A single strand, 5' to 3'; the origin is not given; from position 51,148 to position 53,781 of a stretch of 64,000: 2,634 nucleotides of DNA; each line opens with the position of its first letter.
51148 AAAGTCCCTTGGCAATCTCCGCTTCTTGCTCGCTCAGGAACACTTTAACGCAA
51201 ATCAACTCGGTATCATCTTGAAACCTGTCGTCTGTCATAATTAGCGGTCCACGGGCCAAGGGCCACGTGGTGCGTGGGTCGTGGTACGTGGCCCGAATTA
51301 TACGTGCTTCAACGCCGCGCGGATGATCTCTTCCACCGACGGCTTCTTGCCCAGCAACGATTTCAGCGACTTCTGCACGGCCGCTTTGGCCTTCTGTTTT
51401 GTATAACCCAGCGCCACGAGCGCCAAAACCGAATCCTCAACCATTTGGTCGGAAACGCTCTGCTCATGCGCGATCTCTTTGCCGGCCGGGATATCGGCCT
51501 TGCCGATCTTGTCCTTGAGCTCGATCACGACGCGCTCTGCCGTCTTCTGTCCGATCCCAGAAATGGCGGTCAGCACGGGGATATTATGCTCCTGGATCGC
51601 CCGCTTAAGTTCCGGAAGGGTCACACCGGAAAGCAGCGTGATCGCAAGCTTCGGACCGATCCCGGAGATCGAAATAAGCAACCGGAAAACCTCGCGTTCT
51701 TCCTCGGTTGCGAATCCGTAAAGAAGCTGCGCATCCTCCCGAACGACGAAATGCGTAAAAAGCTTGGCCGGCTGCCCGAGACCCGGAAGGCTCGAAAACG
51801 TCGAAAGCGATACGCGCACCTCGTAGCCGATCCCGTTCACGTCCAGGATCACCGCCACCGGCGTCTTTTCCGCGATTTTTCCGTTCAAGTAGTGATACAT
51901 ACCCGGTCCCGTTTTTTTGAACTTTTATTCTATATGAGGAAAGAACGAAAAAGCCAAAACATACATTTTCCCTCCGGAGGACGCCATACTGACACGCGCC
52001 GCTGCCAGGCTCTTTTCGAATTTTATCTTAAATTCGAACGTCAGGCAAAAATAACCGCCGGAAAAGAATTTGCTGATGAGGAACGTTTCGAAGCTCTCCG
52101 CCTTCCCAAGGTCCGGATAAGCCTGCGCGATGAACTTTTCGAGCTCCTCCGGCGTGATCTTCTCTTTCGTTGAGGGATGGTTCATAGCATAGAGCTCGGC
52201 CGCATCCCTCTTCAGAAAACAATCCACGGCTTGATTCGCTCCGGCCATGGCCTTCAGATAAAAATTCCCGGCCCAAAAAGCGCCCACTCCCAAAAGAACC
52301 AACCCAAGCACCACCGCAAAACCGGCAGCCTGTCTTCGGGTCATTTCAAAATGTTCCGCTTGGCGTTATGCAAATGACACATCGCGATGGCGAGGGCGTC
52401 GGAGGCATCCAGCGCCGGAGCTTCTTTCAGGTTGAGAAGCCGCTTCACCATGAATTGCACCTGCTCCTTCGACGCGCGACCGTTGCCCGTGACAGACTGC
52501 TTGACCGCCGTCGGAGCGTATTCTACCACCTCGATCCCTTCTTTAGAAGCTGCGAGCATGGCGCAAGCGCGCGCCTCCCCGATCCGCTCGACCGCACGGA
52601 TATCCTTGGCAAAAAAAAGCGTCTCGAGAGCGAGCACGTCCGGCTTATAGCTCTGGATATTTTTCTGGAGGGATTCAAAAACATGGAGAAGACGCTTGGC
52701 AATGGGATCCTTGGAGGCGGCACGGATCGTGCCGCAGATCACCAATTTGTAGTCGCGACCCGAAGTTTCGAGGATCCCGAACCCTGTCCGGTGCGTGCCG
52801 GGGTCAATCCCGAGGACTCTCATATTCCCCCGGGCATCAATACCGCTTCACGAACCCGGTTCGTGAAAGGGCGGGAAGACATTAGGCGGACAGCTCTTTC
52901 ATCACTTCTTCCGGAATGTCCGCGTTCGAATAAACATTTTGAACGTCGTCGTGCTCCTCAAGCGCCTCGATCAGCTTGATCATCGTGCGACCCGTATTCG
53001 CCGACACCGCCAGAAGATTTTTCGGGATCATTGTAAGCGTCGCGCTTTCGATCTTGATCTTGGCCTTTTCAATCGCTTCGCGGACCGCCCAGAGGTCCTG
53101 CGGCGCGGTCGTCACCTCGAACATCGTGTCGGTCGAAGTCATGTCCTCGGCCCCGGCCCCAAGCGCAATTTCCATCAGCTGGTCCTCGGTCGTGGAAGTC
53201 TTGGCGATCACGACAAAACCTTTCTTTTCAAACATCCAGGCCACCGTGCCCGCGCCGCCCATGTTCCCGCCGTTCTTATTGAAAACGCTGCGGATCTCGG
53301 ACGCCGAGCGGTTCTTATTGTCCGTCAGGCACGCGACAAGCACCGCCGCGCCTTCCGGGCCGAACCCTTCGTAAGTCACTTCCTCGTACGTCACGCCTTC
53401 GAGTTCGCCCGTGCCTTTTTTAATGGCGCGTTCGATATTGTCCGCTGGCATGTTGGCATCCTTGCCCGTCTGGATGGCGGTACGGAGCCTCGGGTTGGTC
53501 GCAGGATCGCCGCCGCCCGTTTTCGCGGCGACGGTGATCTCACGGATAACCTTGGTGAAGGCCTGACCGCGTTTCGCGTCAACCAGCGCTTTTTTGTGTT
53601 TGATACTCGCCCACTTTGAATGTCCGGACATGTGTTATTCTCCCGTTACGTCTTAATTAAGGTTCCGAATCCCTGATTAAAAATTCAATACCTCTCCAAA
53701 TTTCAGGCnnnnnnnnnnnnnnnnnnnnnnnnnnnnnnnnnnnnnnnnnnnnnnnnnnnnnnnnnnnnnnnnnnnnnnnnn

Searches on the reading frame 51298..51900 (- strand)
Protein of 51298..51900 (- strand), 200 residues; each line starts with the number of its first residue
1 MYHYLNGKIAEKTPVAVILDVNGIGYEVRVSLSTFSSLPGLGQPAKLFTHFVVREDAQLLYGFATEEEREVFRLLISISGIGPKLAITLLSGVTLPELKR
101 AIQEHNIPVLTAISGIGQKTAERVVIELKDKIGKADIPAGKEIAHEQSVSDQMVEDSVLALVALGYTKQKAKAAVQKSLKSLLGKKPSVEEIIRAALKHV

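Call 34: search_protein_families(library=pfam, proteins=[window:51298-51900:-], max_evalue=0.001)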
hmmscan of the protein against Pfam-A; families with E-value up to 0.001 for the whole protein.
window:51298-51900:- (200 aa): 4 families
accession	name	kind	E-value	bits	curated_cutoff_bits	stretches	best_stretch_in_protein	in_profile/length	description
PF01330.27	RuvA_N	-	1.3e-24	86.5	23.6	1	1-62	1-61/61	RuvA N terminal domain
PF14520.12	HHH_5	-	3.2e-16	60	27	1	72-130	1-57/57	Helix-hairpin-helix domain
PF07499.19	RuvA_C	-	8.6e-13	49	24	1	153-199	2-45/47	RuvA, C-terminal domain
PF00633.29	HHH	-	1.4e-06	28.2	24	0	110-124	13-27/30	Helix-hairpin-helix motif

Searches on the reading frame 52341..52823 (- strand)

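Call 34: search_protein_families(library=pfam, proteins=[window:52341-52823:-], max_evalue=0.001)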
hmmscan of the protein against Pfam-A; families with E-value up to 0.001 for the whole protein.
window:52341-52823:- (160 aa): 1 family
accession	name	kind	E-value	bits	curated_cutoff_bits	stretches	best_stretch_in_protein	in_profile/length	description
PF02075.23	RuvC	-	7.7e-50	169.1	22.2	1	3-150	1-148/148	Crossover junction endodeoxyribonuclease RuvC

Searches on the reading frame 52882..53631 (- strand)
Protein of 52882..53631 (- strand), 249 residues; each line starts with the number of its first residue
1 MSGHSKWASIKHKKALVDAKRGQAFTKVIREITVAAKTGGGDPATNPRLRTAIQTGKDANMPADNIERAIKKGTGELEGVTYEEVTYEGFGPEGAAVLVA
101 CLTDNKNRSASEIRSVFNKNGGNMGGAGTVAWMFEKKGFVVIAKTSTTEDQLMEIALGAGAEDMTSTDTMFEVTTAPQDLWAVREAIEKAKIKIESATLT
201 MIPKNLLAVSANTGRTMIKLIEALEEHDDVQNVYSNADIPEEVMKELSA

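Call 34: search_protein_families(library=pfam, proteins=[window:52882-53631:-], max_evalue=0.001)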
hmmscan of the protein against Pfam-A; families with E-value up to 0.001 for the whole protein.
window:52882-53631:- (249 aa): 2 families
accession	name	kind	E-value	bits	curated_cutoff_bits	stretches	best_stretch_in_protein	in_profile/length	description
PF01709.26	Transcrip_reg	-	1.3e-59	200.9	27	1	82-237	1-160/160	TACO1/YebC second and third domain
PF20772.2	TACO1_YebC_N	-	3.1e-33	114.5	36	1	5-76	1-73/73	TACO1/YebC protein N-terminal domain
